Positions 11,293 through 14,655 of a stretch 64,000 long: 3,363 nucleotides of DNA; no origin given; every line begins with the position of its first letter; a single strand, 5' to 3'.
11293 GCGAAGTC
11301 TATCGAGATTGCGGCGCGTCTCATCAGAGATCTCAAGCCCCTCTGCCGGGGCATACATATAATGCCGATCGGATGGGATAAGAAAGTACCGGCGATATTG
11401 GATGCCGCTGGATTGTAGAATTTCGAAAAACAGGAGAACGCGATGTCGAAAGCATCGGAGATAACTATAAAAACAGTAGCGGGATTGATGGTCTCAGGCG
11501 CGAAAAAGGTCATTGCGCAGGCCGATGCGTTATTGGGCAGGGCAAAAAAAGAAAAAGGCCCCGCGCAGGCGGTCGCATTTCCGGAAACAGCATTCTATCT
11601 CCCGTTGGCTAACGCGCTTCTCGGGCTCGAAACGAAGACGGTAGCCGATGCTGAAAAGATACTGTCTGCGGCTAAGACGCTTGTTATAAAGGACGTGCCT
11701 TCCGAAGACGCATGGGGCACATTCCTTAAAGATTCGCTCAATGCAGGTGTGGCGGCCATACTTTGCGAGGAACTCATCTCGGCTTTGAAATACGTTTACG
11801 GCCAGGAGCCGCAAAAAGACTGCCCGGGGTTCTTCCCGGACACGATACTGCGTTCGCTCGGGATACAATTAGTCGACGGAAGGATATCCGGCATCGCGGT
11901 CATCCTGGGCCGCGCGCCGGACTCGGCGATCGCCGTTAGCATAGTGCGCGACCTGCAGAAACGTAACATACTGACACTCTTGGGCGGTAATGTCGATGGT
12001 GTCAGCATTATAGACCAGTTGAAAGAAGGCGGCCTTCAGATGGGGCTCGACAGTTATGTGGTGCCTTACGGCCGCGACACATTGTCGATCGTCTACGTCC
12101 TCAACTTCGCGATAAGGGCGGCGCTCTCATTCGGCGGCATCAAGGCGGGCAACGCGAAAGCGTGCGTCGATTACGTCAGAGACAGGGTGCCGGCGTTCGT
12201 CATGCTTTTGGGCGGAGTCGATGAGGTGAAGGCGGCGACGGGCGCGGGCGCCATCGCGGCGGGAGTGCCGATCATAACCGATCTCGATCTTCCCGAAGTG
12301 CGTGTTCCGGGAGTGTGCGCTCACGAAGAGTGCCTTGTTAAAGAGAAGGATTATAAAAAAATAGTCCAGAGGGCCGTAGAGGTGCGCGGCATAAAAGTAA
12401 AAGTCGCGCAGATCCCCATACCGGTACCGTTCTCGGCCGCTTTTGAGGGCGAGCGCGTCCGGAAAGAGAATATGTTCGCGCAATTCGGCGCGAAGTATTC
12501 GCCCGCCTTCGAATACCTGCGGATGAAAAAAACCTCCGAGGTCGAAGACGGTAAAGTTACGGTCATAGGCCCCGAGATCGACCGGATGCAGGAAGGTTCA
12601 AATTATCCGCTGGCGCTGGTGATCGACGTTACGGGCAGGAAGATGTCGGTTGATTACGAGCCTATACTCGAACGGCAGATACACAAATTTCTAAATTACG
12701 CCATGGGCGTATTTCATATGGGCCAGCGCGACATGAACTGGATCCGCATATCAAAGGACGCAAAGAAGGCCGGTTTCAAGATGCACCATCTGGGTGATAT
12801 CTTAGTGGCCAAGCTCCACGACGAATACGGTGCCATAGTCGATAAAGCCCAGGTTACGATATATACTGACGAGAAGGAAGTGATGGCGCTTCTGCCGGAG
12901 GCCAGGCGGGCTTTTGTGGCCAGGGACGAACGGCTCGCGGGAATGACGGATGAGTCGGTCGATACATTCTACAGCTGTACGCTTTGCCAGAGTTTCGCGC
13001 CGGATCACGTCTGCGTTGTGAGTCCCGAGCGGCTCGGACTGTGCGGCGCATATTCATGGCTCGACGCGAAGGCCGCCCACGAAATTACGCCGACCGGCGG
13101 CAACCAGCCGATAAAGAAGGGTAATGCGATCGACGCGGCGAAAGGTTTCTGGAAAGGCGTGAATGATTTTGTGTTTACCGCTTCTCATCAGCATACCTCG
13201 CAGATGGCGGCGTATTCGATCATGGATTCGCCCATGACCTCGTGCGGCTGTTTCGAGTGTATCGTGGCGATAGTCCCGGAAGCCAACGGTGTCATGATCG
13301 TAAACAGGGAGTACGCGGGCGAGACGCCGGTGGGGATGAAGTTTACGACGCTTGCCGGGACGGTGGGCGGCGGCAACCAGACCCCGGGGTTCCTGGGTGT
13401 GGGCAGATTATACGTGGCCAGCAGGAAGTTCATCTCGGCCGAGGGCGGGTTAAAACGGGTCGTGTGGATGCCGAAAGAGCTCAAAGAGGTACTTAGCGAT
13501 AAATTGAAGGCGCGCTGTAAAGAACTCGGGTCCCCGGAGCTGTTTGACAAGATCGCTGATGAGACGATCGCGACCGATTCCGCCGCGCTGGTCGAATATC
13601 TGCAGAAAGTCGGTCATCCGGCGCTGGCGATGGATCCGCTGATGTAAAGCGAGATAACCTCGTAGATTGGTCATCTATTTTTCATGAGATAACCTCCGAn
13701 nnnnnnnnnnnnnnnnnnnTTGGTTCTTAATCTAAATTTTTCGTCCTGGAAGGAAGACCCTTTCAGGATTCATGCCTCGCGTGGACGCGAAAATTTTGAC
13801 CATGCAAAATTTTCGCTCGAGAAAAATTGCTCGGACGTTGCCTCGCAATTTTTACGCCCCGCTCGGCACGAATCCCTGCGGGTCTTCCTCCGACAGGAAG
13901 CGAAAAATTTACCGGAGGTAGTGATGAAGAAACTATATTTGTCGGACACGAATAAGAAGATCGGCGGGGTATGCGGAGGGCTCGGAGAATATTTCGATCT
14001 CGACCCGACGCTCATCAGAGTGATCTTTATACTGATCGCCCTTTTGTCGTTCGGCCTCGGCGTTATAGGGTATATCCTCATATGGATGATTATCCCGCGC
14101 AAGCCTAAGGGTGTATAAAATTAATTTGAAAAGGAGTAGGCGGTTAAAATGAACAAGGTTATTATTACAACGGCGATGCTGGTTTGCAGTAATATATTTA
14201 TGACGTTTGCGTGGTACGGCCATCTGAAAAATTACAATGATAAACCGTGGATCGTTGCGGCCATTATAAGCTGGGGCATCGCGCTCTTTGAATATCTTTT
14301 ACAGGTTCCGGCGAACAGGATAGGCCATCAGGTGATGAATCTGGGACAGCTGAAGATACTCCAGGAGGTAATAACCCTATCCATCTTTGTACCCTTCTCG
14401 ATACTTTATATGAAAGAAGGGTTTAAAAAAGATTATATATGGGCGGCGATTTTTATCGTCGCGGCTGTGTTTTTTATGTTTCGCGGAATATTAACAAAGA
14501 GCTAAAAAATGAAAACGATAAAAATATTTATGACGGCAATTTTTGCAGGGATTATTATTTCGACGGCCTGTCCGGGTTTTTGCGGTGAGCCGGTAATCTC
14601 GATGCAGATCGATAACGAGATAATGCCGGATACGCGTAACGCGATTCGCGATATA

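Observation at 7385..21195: Methyl-branch and carbonyl-branch Wood-Ljungdahl genes in one co-directional cluster, but no CODH catalytic subunit (acsA/cooS) in the window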

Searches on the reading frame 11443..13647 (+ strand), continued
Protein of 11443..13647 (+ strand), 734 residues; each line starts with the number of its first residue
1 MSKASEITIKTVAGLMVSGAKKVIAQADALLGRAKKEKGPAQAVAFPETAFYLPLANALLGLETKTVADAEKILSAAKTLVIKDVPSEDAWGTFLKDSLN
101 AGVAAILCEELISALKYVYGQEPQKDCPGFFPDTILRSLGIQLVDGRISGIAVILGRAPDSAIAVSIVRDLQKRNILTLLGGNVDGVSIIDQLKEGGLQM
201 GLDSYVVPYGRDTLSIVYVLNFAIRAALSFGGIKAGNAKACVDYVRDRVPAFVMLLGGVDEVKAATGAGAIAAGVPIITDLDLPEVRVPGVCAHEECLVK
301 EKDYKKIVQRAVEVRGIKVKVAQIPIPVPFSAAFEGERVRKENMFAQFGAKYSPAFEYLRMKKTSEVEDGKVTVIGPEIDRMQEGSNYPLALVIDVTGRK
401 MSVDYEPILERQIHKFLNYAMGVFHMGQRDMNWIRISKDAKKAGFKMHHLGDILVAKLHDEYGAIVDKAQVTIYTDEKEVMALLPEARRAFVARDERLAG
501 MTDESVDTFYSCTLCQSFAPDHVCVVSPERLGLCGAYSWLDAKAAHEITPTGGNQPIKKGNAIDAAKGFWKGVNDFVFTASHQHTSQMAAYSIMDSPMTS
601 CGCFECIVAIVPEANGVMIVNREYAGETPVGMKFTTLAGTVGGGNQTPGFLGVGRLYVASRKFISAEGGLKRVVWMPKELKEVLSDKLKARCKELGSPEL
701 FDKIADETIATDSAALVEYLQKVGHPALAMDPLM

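Call 21: search_solved_structures(query=window:11443-13647:+, show_alignments=1)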
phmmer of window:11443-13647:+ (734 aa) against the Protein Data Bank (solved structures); distinct sequences matched with E-value up to 0.001: 19.
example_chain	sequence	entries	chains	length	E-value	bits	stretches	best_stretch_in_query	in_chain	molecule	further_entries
6ytt_A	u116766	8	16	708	7e-214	715.3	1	17-734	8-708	CO dehydrogenase/acetyl-CoA synthase complex, beta subunit | CO-methylating acetyl-CoA synthase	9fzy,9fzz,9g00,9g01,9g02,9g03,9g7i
3i04_M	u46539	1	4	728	2e-213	713.8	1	19-734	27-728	Carbon monoxide dehydrogenase/acetyl-CoA synthase subunit alpha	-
1oao_C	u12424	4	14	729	2e-213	713.7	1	19-734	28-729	CARBON MONOXIDE DEHYDROGENASE/ACETYL-COA SYNTHASE SUBUNIT ALPHA | Carbon monoxide dehydrogenase/acetyl CoA synthase subunit alpha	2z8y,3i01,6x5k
1mjg_M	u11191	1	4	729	9.6e-213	711.5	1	19-734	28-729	Carbon monoxide dehydrogenase alpha subunit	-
7zkj_B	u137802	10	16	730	6.5e-212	708.8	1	18-734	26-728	CO-methylating acetyl-CoA synthase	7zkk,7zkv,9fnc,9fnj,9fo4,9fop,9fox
9fr0_A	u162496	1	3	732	6.5e-212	708.8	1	18-734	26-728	CO-methylating acetyl-CoA synthase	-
1ru3_A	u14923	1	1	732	6.6e-212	708.8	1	18-734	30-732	Acetyl-CoA synthase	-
7nys_A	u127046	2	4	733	6.6e-212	708.8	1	18-734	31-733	CO-methylating acetyl-CoA synthase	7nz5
7nyp_A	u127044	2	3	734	6.6e-212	708.8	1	18-734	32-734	CO-methylating acetyl-CoA synthase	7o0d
8cmw_B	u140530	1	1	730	3.2e-211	706.5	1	18-734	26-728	CO-methylating acetyl-CoA synthase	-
8cja_B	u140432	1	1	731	3.2e-211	706.5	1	18-734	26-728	CO-methylating acetyl-CoA synthase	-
8cjb_B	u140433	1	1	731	4.4e-211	706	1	18-734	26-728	CO-methylating acetyl-CoA synthase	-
8cjc_B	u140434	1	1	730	8.4e-211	705.1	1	18-734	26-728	CO-methylating acetyl-CoA synthase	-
3git_A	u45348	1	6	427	5.2e-165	553.7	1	318-734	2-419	Carbon monoxide dehydrogenase/acetyl-CoA synthase subunit alpha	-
9c0s_E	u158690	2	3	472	3.8e-107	362.5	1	326-729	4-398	Acetyl-CoA decarbonylase/synthase complex subunit beta 2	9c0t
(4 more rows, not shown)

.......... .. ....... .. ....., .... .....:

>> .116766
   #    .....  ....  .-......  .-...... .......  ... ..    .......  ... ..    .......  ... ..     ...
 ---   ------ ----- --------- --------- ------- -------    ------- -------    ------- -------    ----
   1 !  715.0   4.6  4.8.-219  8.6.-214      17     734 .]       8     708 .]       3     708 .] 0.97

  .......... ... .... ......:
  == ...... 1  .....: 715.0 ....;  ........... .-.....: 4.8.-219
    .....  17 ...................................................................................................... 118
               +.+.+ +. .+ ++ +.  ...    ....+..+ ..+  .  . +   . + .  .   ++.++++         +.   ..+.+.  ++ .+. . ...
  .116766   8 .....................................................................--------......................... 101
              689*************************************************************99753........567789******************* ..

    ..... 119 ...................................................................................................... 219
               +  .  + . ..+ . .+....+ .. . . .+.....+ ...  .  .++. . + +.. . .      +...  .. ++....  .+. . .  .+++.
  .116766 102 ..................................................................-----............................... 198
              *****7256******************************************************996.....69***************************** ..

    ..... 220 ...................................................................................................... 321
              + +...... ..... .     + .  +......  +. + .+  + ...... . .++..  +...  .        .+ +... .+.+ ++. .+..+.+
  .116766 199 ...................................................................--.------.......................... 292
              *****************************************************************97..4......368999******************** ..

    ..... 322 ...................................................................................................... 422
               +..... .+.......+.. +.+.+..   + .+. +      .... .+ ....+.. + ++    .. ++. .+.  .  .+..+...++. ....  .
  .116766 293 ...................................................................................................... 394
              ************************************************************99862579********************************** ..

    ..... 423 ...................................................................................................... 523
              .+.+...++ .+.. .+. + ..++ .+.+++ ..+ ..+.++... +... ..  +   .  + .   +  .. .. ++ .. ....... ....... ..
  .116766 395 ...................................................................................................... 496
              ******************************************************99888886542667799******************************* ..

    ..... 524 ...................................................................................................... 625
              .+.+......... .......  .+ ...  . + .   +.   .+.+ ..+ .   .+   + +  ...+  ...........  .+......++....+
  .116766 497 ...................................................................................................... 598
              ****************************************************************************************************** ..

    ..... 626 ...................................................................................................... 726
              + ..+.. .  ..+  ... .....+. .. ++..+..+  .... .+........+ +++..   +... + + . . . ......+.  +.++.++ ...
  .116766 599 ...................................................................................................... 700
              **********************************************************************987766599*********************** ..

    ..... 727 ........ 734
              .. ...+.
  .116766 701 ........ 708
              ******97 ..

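Call 46: search_solved_structures(query=L027:5607-6368:+, max_evalue=0.00001)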
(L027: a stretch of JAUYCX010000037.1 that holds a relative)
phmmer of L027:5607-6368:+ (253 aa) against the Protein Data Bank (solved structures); distinct sequences matched with E-value up to 0.00001: 12.
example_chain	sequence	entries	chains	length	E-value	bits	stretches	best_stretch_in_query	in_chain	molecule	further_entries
3kje_A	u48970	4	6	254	4.1e-45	157.5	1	1-246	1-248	CO dehydrogenase/acetyl-CoA synthase complex, accessory protein CooC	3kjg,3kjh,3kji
9nbl_A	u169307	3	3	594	3.1e-10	43.3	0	5-71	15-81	Arsenite transporter ATPase-like protein,arsA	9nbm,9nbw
1f48_A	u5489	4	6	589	1.4e-09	41.1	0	5-47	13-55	ARSENITE-TRANSLOCATING ATPASE | ARSENICAL PUMP-DRIVING ATPASE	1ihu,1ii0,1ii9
9nbo_A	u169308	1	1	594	6e-09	39.1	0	5-71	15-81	Arsenite transporter ATPase-like protein,arsA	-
4v03_A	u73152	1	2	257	5e-07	32.8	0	4-50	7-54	SITE-DETERMINING PROTEIN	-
1g3q_A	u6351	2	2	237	8.3e-07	32.1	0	5-50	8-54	CELL DIVISION INHIBITOR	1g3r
5zme_A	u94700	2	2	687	2e-06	30.8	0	3-44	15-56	ATPase ARSA1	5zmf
1ion_A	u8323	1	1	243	2.9e-06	30.3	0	5-50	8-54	PROBABLE CELL DIVISION INHIBITOR MIND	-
1hyq_A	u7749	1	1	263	3.3e-06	30.1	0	5-49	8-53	CELL DIVISION INHIBITOR (MIND-1)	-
2ynm_A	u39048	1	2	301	4.6e-06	29.6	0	3-177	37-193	LIGHT-INDEPENDENT PROTOCHLOROPHYLLIDE REDUCTASE IRON-SULFUR ATP-BINDING PROTEIN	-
4v02_A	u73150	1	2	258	5.6e-06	29.4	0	4-50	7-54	SITE-DETERMINING PROTEIN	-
3vx3_A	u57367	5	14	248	8.6e-06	28.7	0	5-38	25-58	ATPase involved in chromosome partitioning, ParA/MinD family, Mrp homolog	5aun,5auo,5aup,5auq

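Call 53: search_solved_structures(query=L027:9995-11000:+, max_evalue=1e-20, show_alignments=1)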
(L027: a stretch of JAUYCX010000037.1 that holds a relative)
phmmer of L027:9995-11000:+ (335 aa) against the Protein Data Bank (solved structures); distinct sequences matched with E-value up to 1e-20: 15.
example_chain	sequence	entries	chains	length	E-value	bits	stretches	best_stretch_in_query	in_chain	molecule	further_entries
6ytt_A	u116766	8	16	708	1.6e-61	211.6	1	7-334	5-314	CO dehydrogenase/acetyl-CoA synthase complex, beta subunit | CO-methylating acetyl-CoA synthase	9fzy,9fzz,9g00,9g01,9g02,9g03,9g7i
6yua_A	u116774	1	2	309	4.5e-60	206.9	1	7-329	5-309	CO dehydrogenase/acetyl-CoA synthase complex, beta subunit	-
8cjc_B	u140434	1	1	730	4.8e-54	187.1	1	7-333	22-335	CO-methylating acetyl-CoA synthase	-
7zkj_B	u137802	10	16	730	4.8e-54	187.1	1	7-333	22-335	CO-methylating acetyl-CoA synthase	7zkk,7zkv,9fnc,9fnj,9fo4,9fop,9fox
9fr0_A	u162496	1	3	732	4.8e-54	187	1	7-333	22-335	CO-methylating acetyl-CoA synthase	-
1ru3_A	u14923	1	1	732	4.8e-54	187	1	7-333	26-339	Acetyl-CoA synthase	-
7nys_A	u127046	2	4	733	4.8e-54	187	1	7-333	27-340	CO-methylating acetyl-CoA synthase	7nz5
7nyp_A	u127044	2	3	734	4.9e-54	187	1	7-333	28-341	CO-methylating acetyl-CoA synthase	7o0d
8cmw_B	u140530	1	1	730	2.4e-53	184.8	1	7-333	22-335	CO-methylating acetyl-CoA synthase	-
8cja_B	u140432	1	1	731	2.4e-53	184.8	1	7-333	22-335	CO-methylating acetyl-CoA synthase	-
8cjb_B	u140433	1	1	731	3.3e-53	184.3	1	7-333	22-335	CO-methylating acetyl-CoA synthase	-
1mjg_M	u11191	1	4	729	3.9e-49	170.9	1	8-333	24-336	Carbon monoxide dehydrogenase alpha subunit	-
3i04_M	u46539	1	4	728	3.9e-49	170.9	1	8-333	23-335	Carbon monoxide dehydrogenase/acetyl-CoA synthase subunit alpha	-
1oao_C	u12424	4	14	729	3.9e-49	170.9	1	8-333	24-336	CARBON MONOXIDE DEHYDROGENASE/ACETYL-COA SYNTHASE SUBUNIT ALPHA | Carbon monoxide dehydrogenase/acetyl CoA synthase subunit alpha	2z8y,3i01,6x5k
9fu4_B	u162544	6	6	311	3.4e-47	164.5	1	7-309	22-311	CO-methylating acetyl-CoA synthase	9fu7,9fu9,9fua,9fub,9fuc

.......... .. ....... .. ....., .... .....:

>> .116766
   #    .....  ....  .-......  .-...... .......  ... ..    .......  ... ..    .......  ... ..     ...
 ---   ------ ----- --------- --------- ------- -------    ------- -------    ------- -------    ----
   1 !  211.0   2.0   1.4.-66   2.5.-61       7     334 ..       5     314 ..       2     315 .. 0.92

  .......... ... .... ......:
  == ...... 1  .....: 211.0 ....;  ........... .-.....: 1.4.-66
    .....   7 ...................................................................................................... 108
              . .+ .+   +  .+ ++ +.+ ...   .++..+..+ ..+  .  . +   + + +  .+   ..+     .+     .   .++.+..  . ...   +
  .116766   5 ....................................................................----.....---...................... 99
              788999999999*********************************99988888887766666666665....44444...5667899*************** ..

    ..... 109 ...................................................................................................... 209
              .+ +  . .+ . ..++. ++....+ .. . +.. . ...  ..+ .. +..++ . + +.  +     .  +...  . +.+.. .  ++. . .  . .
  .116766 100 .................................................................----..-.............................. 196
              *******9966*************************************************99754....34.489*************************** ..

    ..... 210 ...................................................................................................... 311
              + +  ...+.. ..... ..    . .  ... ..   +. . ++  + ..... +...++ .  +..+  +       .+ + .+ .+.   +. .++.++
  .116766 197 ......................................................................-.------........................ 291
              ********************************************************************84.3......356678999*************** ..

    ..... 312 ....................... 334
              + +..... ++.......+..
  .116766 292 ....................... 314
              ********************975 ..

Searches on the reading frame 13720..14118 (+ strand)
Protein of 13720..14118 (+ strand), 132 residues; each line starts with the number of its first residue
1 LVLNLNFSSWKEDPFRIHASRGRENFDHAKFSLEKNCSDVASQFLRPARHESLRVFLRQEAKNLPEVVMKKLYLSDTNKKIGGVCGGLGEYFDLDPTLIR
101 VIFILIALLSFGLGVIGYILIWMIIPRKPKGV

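Call 3: search_protein_families(library=pfam, proteins=[window:13720-14118:+])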
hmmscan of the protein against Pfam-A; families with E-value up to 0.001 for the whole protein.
window:13720-14118:+ (132 aa): 1 family
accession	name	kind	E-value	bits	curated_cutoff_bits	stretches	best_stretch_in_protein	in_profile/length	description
PF04024.17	PspC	-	2.1e-23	82.3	25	1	70-127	1-57/58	PspC domain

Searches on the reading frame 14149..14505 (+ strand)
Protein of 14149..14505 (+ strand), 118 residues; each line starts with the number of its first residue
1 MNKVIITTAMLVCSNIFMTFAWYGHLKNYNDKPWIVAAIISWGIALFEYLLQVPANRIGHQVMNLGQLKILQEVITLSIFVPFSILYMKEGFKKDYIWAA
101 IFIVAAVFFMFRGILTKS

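Call 3: search_protein_families(library=pfam, proteins=[window:14149-14505:+])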
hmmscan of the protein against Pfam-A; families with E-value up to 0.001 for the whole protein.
window:14149-14505:+ (118 aa): 1 family
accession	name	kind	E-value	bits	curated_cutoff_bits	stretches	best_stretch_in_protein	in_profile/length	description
PF04342.18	DMT_6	-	3.6e-45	153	25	1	8-111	2-104/104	Putative member of DMT superfamily (DUF486)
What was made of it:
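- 14149..14505 (+): DUF486/DMT_6 membrane protein; lineage-specific insert between acsB and acsC. Pfam DMT_6, 153 bits (call 3).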
